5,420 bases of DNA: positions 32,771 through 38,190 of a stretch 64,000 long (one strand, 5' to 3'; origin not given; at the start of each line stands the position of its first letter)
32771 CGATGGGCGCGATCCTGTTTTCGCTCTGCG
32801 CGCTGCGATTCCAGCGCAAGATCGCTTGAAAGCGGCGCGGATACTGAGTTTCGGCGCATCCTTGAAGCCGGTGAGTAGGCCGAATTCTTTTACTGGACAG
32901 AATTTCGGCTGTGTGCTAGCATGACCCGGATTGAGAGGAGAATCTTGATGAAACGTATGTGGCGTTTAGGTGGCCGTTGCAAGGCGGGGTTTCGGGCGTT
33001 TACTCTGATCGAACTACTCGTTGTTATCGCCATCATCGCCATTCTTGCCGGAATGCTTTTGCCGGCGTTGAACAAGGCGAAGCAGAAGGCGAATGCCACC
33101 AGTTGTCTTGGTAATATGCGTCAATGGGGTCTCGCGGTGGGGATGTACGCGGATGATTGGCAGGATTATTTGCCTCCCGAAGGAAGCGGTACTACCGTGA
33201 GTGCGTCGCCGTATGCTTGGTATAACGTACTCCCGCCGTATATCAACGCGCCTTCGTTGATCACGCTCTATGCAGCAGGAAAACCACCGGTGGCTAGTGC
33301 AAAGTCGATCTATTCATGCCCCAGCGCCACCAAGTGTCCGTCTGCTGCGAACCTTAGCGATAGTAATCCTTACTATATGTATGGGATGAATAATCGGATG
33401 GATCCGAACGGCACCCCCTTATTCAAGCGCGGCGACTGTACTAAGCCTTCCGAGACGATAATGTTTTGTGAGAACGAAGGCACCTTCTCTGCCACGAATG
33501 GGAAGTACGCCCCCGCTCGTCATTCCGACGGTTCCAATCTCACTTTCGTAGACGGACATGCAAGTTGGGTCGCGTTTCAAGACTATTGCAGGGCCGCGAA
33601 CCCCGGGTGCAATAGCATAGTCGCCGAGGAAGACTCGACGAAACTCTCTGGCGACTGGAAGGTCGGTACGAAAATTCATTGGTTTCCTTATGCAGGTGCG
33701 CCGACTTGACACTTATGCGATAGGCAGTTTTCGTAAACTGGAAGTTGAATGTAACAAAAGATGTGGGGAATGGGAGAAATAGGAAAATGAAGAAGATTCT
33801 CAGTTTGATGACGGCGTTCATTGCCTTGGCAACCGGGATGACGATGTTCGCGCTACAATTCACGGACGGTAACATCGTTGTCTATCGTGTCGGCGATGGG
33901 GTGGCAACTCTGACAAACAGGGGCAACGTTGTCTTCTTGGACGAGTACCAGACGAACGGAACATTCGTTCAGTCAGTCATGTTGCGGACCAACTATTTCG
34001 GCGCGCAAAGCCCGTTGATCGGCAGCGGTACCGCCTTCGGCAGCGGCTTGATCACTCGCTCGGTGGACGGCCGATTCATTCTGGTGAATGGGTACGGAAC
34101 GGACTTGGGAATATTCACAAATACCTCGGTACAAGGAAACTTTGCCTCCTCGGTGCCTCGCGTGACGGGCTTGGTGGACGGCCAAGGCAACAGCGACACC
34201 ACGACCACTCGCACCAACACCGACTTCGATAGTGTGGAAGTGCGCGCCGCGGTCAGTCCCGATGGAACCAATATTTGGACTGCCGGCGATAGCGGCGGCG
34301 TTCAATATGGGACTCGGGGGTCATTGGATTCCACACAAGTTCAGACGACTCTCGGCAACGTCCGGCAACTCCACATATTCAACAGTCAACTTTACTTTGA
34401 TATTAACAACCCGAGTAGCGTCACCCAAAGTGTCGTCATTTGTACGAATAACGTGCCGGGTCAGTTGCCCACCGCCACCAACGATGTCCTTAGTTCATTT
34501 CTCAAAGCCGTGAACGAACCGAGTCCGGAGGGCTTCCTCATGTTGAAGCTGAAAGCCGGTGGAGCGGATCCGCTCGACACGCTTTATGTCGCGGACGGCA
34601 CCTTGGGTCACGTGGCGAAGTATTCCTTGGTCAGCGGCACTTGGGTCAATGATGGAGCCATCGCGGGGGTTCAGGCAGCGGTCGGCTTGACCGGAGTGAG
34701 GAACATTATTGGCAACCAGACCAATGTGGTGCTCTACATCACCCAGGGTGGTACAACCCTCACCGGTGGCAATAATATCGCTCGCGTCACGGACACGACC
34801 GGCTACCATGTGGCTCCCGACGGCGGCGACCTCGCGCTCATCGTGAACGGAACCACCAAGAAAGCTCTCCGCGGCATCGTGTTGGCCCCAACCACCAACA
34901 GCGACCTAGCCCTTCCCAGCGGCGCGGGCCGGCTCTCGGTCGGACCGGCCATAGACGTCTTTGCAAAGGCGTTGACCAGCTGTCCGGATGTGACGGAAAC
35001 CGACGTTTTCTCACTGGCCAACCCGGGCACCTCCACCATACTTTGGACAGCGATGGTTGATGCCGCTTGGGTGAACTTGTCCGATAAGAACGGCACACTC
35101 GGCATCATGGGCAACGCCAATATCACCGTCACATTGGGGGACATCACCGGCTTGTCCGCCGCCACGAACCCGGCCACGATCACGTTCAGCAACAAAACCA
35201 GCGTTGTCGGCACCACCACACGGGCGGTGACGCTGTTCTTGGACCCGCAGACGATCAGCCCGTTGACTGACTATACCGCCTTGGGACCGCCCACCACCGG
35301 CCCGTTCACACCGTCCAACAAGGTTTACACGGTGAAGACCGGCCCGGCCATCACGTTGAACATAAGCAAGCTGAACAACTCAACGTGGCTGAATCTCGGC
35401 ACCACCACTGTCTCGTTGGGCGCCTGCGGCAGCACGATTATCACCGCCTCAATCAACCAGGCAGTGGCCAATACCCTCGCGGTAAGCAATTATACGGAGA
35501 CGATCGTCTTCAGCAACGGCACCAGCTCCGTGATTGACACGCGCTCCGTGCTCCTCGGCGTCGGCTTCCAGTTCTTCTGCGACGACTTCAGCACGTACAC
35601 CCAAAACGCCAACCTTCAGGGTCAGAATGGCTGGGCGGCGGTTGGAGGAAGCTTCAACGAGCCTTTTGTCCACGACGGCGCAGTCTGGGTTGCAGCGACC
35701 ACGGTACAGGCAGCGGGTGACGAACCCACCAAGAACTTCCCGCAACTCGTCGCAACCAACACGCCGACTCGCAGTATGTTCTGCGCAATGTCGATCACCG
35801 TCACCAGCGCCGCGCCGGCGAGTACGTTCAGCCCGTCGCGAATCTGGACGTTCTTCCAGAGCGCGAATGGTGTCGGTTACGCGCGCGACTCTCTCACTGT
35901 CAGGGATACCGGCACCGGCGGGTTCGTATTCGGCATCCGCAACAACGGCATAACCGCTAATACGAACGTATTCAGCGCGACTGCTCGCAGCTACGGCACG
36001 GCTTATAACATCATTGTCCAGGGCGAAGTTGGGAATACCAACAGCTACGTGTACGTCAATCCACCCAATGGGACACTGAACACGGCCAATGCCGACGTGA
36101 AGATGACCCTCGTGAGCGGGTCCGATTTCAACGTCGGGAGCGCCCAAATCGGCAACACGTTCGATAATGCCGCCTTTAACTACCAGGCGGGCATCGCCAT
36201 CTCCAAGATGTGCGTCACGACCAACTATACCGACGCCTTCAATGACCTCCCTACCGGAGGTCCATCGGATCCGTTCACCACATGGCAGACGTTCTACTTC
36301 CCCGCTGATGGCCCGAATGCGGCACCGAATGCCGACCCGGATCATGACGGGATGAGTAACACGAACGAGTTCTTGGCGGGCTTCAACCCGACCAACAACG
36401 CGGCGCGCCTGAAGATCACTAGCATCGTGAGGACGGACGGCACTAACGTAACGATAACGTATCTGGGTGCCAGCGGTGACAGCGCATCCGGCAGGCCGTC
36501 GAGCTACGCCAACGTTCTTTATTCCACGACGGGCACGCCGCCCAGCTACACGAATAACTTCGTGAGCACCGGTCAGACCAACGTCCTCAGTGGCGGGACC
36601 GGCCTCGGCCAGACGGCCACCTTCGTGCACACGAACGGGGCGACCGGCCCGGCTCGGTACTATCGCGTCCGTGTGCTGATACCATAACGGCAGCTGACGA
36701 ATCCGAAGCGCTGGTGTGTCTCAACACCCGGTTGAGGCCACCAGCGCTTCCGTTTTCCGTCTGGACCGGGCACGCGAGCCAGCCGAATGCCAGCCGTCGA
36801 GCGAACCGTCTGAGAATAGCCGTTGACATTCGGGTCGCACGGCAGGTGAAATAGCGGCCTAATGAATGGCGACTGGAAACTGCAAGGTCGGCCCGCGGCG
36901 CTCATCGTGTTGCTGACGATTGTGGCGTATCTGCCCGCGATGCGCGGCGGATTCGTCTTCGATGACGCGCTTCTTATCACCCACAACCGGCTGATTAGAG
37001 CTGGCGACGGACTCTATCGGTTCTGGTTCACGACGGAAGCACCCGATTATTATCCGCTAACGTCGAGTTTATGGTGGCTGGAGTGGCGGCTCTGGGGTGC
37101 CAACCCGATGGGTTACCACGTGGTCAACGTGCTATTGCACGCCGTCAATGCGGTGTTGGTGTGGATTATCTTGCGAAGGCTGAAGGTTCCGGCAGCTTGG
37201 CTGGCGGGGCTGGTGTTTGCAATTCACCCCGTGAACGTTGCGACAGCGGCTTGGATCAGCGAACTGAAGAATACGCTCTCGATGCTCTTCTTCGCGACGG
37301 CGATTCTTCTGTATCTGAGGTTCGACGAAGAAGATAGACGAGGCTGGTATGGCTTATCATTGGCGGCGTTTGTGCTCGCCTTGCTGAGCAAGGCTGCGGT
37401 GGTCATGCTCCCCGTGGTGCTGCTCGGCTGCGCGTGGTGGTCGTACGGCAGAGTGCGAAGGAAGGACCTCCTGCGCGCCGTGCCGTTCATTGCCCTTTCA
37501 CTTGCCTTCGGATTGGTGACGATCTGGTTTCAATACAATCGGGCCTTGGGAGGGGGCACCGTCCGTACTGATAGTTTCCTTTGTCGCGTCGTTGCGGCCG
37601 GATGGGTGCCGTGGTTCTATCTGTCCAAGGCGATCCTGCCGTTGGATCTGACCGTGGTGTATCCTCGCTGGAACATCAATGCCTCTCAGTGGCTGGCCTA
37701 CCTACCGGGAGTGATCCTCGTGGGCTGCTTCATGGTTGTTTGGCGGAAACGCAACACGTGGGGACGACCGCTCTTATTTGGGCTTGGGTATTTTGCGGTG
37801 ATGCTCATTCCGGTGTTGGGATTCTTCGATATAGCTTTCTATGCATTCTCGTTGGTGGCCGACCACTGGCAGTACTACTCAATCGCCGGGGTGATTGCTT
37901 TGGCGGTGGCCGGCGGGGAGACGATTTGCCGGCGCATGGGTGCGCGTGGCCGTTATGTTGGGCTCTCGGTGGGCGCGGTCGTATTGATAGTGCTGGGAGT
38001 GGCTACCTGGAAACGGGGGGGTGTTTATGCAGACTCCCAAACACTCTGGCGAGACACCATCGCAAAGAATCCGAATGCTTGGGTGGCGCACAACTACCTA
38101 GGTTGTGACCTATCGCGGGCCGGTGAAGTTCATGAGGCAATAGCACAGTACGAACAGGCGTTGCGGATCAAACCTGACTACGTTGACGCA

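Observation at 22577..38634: HlyD adaptor and ABC-2 exporter split apart by four intercalated GT-C-like/TPR membrane proteins, followed by a pseudopilin, a 966-aa surface protein and a fifth paralog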

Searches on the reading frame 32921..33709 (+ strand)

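Call 4: search_protein_families(library=pfam, proteins=[window:32921-33709:+], max_evalue=0.01)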
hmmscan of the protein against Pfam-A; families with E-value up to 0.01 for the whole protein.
window:32921-33709:+ (262 aa): 2 families
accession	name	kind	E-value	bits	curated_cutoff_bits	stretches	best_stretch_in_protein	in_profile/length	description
PF07963.17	N_methyl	-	4.5e-07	29.6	21.2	1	25-47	5-27/27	Prokaryotic N-terminal methylation motif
PF07596.16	SBP_bac_10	-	1.1e-06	29.3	23.3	1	52-186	2-154/268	Protein of unknown function (DUF1559)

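Call 5: search_protein_families(library=ncbifam, proteins=[window:32921-33709:+], max_evalue=0.01)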
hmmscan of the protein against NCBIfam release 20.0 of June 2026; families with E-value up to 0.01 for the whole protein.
window:32921-33709:+ (262 aa): 12 families
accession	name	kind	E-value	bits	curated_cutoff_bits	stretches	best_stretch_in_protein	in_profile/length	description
NF007862.0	PRK10574.1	equivalog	1.5e-08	34.8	138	1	25-77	5-57/145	prepilin peptidase-dependent pilin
TIGR01710.1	typeII_sec_gspG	equivalog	1.4e-07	31.6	88.85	1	25-85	1-60/134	type II secretion system major pseudopilin GspG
NF040999.1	pilin_ComGC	equivalog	2.3e-07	30.9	75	1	25-63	2-40/84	competence type IV pilus major pilin ComGC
NF041013.1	T4P_ComGE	equivalog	1.2e-06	28.5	49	1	25-58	4-37/83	competence type IV pilus minor pilin ComGE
TIGR01708.2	typeII_sec_gspH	equivalog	1.3e-06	28.5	80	1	26-60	3-37/169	type II secretion system minor pseudopilin GspH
TIGR02532.1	IV_pilin_GFxxxE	domain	3.7e-06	26.6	16.3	1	25-46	2-23/24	prepilin-type N-terminal cleavage/methylation domain-containing protein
NF041775.1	typeIV_PilA_Myxo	equivalog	3e-05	24.1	400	1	23-60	9-46/214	type IV pilin protein PilA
TIGR02596.1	TIGR02596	subfamily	0.00019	21.5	70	1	27-55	1-29/196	Verru_Chthon cassette protein D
TIGR04294.2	pre_pil_HX9DG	domain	0.00064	19.5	19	1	198-217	2-21/22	H-X9-DG-CTERM domain-containing protein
NF040982.1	ComGD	equivalog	0.0028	18.1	70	1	25-60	2-37/139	competence type IV pilus minor pilin ComGD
TIGR02599.1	TIGR02599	subfamily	0.0049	16.2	256.5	0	26-59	1-34/361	Verru_Chthon cassette protein C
TIGR01707.1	gspI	equivalog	0.007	16.8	44.35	0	27-62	2-34/101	type II secretion system minor pseudopilin GspI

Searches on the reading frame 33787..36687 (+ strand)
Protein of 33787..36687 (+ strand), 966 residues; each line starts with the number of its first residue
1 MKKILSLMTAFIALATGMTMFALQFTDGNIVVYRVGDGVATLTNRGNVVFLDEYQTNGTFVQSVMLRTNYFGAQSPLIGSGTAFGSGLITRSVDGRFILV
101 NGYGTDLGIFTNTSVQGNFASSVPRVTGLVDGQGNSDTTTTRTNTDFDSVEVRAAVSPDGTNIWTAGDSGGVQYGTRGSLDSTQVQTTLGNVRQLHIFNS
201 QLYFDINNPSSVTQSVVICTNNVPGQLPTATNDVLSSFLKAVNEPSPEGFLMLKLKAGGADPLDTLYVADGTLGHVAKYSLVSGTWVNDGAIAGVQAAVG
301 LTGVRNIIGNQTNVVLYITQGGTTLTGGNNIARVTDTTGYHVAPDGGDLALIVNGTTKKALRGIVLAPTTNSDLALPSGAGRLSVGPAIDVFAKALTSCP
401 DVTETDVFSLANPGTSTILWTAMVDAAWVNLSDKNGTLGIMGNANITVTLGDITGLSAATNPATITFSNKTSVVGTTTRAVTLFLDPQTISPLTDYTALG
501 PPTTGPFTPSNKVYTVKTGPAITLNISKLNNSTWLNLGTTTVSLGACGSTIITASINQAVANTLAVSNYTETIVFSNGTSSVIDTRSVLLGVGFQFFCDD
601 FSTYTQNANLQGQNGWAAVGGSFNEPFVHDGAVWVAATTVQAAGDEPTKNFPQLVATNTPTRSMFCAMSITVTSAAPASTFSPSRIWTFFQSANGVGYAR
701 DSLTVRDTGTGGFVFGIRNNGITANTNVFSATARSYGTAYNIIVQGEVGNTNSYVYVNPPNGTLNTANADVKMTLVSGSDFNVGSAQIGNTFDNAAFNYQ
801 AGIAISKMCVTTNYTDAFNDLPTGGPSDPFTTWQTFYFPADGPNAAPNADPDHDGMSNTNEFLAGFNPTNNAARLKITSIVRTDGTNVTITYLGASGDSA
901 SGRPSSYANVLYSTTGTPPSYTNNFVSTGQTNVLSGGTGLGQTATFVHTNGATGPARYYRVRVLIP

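Call 4: search_protein_families(library=pfam, proteins=[window:33787-36687:+], max_evalue=0.01)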
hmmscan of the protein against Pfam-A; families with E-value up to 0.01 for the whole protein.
window:33787-36687:+ (966 aa): 1 family
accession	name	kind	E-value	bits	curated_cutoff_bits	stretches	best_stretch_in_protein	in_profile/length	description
PF19190.6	BACON_2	-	0.0014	19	25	1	404-478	19-91/94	Viral BACON domain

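Call 5: search_protein_families(library=ncbifam, proteins=[window:33787-36687:+], max_evalue=0.01)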
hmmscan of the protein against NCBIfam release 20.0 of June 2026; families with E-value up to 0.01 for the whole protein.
window:33787-36687:+ (966 aa): 0 families

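Call 62: search_protein_families(library=pfam, proteins=[window:33787-36687:+], max_evalue=10)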
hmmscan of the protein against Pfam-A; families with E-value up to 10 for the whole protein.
window:33787-36687:+ (966 aa): 2 families
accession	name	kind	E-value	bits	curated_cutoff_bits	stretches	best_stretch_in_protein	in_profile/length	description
PF19190.6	BACON_2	-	0.0014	19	25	1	404-478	19-91/94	Viral BACON domain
PF02494.22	HYR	-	1.5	9.6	21.7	1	742-799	14-72/81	HYR domain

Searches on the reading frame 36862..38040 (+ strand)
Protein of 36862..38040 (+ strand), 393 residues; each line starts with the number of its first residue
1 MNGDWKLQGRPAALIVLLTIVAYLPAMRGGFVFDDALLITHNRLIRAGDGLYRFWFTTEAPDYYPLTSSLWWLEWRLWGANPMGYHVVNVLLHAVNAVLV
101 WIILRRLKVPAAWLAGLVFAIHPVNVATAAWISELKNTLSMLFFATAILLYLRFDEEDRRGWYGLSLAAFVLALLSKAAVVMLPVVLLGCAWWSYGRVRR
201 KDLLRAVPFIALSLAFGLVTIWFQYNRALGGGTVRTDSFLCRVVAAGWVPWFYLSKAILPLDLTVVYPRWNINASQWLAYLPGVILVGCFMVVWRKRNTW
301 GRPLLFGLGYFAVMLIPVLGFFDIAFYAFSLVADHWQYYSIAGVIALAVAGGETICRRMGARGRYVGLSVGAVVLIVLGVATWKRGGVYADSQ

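Call 25: search_solved_structures(query=window:36862-38040:+, max_evalue=1)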
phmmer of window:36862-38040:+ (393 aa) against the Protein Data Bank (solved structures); distinct sequences matched with E-value up to 1: 0.

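Call 62: search_protein_families(library=pfam, proteins=[window:36862-38040:+], max_evalue=10)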
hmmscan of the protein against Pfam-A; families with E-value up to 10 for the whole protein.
window:36862-38040:+ (393 aa): 2 families
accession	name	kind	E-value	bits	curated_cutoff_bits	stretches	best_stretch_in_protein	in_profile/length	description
PF13231.12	PMT_2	-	1.4e-08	35.6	26.1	1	65-219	4-154/160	Dolichyl-phosphate-mannose-protein mannosyltransferase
PF12670.12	DUF3792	-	0.0031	18.1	31.3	2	304-380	5-81/115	Protein of unknown function (DUF3792)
